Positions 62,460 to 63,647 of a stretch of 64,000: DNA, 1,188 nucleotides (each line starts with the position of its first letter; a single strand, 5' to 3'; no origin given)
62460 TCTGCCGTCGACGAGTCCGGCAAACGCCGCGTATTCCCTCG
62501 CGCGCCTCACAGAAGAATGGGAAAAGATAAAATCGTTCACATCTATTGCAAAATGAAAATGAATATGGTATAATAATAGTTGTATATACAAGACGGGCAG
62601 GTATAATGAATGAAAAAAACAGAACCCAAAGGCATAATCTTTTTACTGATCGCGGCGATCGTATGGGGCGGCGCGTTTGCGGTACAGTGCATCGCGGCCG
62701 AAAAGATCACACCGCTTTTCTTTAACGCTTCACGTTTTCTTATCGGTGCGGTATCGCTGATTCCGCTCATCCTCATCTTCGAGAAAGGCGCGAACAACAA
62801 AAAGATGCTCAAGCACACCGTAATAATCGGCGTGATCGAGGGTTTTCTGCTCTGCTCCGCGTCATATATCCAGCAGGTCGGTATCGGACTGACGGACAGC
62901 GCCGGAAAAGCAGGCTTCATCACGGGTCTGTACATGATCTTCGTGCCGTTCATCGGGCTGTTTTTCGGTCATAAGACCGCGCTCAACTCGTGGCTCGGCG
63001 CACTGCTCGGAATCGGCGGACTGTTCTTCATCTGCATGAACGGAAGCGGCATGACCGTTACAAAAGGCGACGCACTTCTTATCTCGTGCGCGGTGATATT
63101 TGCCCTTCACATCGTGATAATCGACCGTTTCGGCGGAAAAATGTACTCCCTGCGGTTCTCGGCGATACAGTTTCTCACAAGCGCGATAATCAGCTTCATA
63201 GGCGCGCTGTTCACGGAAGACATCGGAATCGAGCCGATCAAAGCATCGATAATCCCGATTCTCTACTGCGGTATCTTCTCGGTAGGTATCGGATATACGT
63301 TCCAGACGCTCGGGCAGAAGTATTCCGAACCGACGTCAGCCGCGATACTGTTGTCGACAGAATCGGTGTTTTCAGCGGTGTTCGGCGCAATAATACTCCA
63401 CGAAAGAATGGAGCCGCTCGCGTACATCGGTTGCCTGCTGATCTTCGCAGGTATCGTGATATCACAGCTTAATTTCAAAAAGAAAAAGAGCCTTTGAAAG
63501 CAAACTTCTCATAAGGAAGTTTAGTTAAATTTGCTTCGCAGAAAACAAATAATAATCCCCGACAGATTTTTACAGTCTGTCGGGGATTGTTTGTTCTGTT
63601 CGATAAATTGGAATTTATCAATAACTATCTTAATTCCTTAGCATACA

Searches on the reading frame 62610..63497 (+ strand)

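Call 34: search_protein_families(library=pfam, proteins=[window:62610-63497:+], max_evalue=0.01)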
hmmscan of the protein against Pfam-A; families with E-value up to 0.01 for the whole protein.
window:62610-63497:+ (295 aa): 3 families
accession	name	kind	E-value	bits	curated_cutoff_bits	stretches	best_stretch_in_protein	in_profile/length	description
PF00892.27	EamA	-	9.1e-41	139.7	28.2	2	152-284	2-132/135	EamA-like transporter family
PF06027.18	SLC35F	-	0.001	19.1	21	1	144-284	154-296/299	Solute carrier family 35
PF19117.5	Mim2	-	0.0094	16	27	0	107-128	18-39/45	Mitochondrial import 2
